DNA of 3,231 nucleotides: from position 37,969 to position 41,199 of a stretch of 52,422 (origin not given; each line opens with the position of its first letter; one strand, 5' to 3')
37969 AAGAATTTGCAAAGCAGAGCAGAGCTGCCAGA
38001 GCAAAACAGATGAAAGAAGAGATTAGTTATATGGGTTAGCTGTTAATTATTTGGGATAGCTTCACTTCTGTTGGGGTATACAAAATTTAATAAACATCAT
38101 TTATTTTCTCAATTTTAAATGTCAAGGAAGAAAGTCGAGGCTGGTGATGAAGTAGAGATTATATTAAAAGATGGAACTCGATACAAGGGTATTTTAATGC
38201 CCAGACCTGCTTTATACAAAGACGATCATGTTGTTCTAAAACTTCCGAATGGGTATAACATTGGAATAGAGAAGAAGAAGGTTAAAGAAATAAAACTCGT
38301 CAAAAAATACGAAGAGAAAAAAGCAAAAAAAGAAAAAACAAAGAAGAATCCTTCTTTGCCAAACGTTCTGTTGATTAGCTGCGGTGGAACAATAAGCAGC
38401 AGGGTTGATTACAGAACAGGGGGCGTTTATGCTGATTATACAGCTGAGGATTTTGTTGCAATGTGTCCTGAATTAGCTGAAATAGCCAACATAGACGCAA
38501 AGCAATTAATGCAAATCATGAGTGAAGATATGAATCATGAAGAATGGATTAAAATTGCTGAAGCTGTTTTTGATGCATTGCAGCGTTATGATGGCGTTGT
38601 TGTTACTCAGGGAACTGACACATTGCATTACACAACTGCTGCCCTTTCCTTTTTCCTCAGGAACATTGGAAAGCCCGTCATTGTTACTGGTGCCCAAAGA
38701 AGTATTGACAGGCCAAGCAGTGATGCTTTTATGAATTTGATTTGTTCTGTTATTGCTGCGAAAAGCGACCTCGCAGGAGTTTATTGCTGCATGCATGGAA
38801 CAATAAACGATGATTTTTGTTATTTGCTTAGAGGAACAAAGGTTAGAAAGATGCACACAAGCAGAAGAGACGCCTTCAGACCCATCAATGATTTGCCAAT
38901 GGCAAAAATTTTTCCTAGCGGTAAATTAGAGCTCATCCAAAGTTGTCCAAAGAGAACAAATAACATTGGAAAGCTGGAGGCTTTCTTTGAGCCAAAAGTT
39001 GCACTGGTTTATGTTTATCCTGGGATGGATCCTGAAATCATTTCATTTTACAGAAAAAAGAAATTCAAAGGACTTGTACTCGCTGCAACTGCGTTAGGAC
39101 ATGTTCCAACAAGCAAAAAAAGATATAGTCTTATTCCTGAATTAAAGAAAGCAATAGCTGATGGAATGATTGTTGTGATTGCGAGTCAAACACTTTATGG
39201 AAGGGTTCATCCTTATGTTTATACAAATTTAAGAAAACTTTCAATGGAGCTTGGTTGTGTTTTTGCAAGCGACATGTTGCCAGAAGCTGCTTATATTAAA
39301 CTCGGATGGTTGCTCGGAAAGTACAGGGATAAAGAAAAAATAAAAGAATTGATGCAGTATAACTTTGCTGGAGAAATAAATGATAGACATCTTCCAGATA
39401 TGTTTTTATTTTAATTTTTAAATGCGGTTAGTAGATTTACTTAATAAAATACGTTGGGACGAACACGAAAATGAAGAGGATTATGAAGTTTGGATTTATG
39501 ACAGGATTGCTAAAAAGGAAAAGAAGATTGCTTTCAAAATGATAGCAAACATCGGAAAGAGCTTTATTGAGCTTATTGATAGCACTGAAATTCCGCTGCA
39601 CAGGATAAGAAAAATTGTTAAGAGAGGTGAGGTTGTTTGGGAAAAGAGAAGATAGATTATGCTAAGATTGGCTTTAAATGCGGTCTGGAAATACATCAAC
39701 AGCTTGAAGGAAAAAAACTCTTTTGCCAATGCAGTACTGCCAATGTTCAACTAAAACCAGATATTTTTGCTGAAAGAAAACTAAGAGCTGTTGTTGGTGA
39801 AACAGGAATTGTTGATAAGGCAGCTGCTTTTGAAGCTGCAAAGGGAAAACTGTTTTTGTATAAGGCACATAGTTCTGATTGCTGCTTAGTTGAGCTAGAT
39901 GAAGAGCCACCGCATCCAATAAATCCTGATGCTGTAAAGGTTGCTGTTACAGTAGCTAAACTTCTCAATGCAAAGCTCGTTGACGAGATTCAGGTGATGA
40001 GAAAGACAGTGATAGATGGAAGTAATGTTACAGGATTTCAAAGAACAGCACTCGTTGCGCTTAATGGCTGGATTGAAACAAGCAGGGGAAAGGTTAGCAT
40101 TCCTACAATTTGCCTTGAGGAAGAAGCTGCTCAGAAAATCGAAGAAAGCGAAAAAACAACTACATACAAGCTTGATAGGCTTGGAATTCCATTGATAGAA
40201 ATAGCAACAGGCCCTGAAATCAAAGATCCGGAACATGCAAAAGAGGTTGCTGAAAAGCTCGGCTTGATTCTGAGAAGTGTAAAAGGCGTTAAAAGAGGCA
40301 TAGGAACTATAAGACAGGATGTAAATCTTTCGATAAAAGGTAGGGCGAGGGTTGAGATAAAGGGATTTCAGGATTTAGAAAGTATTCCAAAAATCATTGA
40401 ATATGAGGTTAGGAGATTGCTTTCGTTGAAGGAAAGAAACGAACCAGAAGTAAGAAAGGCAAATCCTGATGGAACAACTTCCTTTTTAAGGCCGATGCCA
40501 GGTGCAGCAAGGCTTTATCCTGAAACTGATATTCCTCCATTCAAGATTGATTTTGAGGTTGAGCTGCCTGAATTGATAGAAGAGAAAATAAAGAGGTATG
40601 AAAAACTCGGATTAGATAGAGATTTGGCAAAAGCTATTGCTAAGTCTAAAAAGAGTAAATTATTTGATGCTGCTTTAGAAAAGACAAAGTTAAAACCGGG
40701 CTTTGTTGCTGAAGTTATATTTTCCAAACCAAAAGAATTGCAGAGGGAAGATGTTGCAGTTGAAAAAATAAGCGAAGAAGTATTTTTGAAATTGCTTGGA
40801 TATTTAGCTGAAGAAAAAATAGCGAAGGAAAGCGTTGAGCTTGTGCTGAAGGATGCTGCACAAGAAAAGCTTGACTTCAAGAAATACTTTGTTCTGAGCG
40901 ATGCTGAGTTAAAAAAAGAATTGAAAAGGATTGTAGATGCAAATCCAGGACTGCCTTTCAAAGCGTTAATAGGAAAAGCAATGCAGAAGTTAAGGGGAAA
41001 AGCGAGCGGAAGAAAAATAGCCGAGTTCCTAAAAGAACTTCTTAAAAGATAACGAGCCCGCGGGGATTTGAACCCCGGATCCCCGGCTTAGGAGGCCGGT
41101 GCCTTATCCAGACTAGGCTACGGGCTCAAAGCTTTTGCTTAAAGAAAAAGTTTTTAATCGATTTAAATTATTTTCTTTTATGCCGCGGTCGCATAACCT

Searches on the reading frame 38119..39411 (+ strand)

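Call 48: search_protein_families(library=ncbifam, proteins=[window:38119-39411:+], max_evalue=0.001)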
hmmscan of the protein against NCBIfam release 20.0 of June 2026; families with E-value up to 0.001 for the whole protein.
window:38119-39411:+ (431 aa): 6 families
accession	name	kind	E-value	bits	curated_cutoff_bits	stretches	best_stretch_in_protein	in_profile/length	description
NF003217.0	PRK04183.1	equivalog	3e-151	503.8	310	1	5-428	2-419/420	Glu-tRNA(Gln) amidotransferase subunit GatD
TIGR02153.1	gatD_arch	equivalog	1.5e-149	498.1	324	1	22-425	2-404/405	Glu-tRNA(Gln) amidotransferase subunit GatD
TIGR00519.1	asnASE_I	subfamily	3.8e-115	384.4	260.5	1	80-421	1-336/337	type I asparaginase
NF006998.0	PRK09461.1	equivalog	1.4e-43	149.5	376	1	111-421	33-335/337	asparaginase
TIGR00520.1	asnASE_II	subfamily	5.1e-41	140.7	314.3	1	62-412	6-349/352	type II asparaginase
NF008304.0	PRK11096.1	equivalog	3.4e-36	124.5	506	1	75-413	18-346/348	L-asparaginase 2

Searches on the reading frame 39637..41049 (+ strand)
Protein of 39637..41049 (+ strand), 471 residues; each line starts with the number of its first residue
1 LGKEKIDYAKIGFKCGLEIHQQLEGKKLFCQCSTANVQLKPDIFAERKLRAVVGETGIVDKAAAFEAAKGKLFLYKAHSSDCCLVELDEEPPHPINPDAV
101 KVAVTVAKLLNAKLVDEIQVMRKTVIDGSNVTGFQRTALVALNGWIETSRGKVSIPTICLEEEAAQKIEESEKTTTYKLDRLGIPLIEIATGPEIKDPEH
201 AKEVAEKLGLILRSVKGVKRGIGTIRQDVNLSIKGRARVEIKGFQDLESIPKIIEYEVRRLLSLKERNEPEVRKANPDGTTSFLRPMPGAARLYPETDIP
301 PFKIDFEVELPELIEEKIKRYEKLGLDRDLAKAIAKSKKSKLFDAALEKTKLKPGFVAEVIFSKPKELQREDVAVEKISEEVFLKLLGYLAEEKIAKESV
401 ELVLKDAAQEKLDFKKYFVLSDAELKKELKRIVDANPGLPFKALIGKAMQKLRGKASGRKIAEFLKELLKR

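Call 48: search_protein_families(library=ncbifam, proteins=[window:39637-41049:+], max_evalue=0.001)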
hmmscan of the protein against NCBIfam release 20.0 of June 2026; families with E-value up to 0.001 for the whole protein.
window:39637-41049:+ (471 aa): 8 families
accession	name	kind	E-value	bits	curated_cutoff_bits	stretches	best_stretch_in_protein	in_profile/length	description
NF003107.0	PRK04028.1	equivalog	1.4e-165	552.3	456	2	4-266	2-265/630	Glu-tRNA(Gln) amidotransferase subunit GatE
TIGR00134.1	gatE_arch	equivalog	2.8e-146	488.3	319.55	2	6-266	2-263/622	Glu-tRNA(Gln) amidotransferase subunit GatE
NF004012.0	PRK05477.1-2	equivalog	3.7e-43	148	338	1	95-470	53-479/481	Asp-tRNA(Asn)/Glu-tRNA(Gln) amidotransferase subunit GatB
TIGR00133.1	gatB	equivalog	1.2e-39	136.2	314.8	2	92-469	51-480/481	Asp-tRNA(Asn)/Glu-tRNA(Gln) amidotransferase subunit GatB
NF004014.0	PRK05477.1-4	equivalog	3.1e-26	92.1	414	1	95-469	51-474/475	Asp-tRNA(Asn)/Glu-tRNA(Gln) amidotransferase subunit GatB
NF004015.0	PRK05477.1-5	equivalog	4.5e-25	88.2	628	1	95-469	63-486/488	Asp-tRNA(Asn)/Glu-tRNA(Gln) amidotransferase subunit GatB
NF004011.1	PRK05477.1-1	equivalog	6.4e-24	84.5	680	1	95-469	51-473/475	Asp-tRNA(Asn)/Glu-tRNA(Gln) amidotransferase subunit GatB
NF004013.0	PRK05477.1-3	equivalog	3.6e-12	45.5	653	1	95-467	65-497/501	Asp-tRNA(Asn)/Glu-tRNA(Gln) amidotransferase subunit GatB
